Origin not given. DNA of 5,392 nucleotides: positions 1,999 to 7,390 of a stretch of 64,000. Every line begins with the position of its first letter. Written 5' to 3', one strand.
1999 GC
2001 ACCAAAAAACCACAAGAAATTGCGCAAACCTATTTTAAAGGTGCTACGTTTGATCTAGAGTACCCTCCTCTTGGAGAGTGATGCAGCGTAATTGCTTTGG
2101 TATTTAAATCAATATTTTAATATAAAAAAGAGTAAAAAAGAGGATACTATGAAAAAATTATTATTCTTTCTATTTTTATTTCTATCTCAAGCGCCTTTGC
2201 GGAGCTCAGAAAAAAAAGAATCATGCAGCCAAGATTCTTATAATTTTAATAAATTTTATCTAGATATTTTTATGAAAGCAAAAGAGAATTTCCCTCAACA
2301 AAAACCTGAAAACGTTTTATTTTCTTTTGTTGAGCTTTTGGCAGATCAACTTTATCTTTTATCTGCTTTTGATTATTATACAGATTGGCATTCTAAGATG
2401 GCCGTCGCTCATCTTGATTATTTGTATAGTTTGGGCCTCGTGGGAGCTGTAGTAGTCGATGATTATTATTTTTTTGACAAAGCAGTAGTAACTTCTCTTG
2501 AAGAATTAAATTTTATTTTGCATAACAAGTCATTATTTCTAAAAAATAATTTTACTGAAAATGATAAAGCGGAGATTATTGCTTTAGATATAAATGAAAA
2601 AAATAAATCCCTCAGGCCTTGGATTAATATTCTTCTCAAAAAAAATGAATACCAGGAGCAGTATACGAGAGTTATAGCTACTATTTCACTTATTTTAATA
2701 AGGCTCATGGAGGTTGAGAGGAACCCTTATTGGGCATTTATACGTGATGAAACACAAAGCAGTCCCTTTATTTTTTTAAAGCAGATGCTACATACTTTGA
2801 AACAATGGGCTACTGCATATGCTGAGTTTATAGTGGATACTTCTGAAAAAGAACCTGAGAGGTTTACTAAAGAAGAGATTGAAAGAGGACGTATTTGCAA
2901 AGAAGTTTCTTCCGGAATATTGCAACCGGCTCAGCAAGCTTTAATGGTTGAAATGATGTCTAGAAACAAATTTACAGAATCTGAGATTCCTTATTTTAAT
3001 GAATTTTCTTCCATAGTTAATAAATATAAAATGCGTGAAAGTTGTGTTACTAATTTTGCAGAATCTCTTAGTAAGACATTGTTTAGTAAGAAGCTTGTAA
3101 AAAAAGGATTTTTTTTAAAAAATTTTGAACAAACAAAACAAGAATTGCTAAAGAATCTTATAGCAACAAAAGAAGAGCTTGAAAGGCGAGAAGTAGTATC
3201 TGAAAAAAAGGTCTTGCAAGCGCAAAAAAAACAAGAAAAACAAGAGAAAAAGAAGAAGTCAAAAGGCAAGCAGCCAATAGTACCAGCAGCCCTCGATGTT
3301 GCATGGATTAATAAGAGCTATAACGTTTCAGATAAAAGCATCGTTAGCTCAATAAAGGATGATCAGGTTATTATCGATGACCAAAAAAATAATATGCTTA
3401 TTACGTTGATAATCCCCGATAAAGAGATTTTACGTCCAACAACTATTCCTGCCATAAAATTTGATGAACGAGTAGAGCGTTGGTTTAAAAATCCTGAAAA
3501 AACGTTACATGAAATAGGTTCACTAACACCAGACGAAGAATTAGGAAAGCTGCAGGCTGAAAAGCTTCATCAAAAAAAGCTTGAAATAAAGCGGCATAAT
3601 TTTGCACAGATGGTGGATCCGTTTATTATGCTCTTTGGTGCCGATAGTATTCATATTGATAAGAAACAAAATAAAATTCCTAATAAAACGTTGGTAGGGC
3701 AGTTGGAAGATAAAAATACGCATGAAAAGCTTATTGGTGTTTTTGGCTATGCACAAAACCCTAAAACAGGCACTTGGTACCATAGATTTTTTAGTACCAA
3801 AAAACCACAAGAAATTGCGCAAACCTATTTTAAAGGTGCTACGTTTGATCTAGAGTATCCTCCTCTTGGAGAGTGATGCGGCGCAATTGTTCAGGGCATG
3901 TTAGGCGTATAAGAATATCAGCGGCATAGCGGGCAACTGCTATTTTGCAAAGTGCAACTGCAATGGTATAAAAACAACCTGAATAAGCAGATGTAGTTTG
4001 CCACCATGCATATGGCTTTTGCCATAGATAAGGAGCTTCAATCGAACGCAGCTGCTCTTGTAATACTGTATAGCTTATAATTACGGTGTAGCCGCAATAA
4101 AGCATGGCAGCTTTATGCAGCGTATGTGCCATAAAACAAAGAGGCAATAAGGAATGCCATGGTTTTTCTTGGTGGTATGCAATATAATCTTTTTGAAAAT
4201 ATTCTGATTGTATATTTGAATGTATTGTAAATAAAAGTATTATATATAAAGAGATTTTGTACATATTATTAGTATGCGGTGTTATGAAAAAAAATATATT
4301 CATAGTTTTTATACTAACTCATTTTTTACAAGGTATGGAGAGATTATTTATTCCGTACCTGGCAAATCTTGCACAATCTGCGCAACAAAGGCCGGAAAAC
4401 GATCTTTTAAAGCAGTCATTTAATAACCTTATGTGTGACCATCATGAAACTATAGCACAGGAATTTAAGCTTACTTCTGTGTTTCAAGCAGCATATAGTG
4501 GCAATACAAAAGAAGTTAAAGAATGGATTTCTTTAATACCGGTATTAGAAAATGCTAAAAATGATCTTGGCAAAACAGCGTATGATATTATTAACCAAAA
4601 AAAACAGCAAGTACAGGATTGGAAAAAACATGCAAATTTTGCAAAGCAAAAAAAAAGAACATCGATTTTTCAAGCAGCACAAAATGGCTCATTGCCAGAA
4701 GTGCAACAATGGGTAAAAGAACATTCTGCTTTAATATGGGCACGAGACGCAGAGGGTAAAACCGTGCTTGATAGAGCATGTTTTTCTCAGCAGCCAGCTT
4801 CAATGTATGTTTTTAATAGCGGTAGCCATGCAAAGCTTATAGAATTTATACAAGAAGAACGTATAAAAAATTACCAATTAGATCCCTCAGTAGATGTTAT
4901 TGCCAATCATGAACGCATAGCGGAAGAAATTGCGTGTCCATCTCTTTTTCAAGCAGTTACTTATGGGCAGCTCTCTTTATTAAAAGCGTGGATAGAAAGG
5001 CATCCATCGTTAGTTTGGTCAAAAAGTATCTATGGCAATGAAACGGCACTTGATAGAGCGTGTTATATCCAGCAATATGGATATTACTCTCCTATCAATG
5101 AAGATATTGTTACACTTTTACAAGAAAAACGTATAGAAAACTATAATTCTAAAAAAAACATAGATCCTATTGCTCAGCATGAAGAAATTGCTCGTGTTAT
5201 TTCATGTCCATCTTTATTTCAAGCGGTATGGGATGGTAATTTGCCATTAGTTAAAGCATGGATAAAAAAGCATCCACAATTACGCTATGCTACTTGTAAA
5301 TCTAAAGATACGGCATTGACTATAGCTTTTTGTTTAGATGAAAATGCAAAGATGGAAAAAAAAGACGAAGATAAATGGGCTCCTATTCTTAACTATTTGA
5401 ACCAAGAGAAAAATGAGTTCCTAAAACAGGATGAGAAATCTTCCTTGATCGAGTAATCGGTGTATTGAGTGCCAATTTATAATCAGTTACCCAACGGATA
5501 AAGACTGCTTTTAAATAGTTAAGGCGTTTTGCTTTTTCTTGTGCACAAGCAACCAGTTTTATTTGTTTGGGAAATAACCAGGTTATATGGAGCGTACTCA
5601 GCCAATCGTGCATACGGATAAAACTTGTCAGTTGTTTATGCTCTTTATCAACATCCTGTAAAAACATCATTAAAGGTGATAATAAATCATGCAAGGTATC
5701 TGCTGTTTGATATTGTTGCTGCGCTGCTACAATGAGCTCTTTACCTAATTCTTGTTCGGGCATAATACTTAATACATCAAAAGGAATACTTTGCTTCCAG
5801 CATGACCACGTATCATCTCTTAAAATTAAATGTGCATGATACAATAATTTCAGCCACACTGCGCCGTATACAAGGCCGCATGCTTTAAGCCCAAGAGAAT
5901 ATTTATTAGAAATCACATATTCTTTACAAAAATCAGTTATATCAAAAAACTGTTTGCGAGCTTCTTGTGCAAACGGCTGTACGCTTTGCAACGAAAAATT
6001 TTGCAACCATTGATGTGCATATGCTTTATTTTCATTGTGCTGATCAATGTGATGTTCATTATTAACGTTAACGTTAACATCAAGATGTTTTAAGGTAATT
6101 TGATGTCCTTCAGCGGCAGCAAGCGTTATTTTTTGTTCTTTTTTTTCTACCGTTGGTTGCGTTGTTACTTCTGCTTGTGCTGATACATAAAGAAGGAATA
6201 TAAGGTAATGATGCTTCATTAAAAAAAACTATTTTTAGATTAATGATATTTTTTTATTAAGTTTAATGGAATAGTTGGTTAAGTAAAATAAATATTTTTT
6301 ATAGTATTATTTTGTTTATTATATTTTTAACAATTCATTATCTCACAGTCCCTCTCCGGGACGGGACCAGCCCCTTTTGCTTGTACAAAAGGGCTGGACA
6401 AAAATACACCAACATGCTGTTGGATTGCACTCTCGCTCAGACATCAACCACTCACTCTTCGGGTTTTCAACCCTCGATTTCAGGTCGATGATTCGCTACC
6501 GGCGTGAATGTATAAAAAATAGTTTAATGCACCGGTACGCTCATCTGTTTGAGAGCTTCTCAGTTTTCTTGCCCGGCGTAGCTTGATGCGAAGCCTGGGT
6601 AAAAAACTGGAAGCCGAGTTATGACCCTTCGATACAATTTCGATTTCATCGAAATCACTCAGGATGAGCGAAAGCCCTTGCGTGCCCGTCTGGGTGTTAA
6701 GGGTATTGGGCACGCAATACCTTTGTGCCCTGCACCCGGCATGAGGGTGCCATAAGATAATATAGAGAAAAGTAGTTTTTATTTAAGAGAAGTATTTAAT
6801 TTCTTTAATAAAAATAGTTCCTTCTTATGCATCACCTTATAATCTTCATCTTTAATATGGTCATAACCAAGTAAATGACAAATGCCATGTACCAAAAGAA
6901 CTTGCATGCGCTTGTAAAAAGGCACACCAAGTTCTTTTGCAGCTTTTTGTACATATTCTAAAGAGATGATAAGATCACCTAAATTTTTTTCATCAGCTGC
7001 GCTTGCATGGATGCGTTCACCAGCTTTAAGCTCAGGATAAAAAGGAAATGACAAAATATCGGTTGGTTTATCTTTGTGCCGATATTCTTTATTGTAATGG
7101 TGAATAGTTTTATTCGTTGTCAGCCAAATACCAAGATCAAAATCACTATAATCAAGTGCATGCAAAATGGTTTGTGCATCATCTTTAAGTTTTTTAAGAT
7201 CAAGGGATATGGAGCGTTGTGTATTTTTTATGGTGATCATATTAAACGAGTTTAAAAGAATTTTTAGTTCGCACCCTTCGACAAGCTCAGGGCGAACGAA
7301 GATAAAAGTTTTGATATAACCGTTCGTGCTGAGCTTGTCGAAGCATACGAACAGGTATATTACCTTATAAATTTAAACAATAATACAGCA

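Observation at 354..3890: Tandem twin secreted proteins: diverged N-terminal 380 aa but ~98% identical 3' 600 bp and conserved 5' leader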

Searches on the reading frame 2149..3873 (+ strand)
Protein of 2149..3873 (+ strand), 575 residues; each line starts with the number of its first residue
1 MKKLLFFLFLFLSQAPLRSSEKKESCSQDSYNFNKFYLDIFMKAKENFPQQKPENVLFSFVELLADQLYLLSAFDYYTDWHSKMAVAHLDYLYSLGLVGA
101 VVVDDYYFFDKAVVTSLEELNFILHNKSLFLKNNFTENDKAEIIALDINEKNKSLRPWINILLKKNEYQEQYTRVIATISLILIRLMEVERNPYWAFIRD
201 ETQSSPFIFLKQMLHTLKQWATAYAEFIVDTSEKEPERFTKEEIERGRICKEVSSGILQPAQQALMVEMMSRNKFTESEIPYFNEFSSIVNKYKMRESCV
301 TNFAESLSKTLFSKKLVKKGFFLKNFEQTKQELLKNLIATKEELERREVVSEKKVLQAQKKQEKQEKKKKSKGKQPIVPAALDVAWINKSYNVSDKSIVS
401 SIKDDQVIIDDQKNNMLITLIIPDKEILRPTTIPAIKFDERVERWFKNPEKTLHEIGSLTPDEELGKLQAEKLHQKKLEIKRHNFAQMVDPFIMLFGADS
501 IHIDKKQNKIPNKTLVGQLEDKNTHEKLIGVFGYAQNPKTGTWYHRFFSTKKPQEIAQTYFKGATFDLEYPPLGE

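Call 6: search_protein_families(library=pfam, proteins=[window:2149-3873:+], max_evalue=1)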
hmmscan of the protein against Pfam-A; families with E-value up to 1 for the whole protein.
window:2149-3873:+ (575 aa): 2 families
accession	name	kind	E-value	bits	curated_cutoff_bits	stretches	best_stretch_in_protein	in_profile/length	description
PF17630.7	DUF5511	-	0.00034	21.2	27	1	198-250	15-68/69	Family of unknown function (DUF5511)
PF18371.6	FAD_SOX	-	0.48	11.2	26.5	1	264-316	17-69/104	Flavin adenine dinucleotide (FAD)-dependent sulfhydryl oxidase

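Call 7: search_protein_families(library=ncbifam, proteins=[window:2149-3873:+], max_evalue=1)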
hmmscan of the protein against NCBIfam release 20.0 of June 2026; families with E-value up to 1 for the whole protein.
window:2149-3873:+ (575 aa): 0 families

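Call 17: find_encoding_contigs(protein=window:2149-3873:+, flank=10000, max_places=6)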
Protein window:2149-3873:+ (575 aa): no gene with exactly this product is on record in the collection.

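Call 73: find_related_loci(query=window:2149-3873:+, collection=metagenome_contigs, flank=6000)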
Query window:2149-3873:+ (575 aa) in metagenome_contigs; peptide patterns used: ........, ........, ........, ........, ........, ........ (x = any residue, [..] = any of these).
377 stretches matched a pattern, but none encodes a relative of the query by tblastn (E <= 1e-3).

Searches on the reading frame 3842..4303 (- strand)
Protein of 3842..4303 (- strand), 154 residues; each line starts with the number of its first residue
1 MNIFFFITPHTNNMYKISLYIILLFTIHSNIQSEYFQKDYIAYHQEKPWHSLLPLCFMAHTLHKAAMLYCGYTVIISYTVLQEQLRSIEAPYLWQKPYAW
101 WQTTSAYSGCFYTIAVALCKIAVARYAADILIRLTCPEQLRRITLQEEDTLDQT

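Call 21: search_protein_families(library=pfam, proteins=[window:3842-4303:-], max_evalue=0.01)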
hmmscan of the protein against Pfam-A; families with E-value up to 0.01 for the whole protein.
window:3842-4303:- (154 aa): 0 families

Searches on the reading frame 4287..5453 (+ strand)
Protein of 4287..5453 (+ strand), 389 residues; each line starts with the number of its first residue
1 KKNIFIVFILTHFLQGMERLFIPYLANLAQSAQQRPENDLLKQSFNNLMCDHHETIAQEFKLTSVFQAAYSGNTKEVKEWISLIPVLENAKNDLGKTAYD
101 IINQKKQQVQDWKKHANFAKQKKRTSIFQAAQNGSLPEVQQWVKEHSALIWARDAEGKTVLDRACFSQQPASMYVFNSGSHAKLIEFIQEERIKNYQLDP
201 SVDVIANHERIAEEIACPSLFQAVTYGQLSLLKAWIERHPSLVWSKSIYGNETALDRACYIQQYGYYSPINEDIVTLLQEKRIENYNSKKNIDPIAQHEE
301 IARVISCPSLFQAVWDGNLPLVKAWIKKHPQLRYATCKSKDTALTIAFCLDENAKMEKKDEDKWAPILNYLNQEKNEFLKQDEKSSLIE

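Call 21: search_protein_families(library=pfam, proteins=[window:4287-5453:+], max_evalue=0.01)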
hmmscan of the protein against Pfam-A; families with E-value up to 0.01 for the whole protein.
window:4287-5453:+ (389 aa): 4 families
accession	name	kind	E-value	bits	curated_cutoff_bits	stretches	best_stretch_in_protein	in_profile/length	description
PF13637.12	Ank_4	-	9.4e-13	48.5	22.7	0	220-263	1-42/50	Ankyrin repeats (many copies)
PF12796.13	Ank_2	-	1.2e-08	35.9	27.3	0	116-169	22-72/90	Ankyrin repeats (3 copies)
PF13857.12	Ank_5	-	0.00027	21.7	27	0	312-347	22-56/56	Ankyrin repeats (many copies)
PF24849.1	DUF7724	-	0.0016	18.9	27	0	65-90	44-69/88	Domain of unknown function (DUF7724)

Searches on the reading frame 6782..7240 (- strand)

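Call 21: search_protein_families(library=pfam, proteins=[window:6782-7240:-], max_evalue=0.01)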
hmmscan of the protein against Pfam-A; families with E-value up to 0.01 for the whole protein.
window:6782-7240:- (153 aa): 1 family
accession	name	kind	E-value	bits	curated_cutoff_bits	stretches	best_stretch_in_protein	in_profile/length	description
PF02130.23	YbeY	-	9.4e-34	116.5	25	1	19-148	11-129/129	Endoribonuclease YbeY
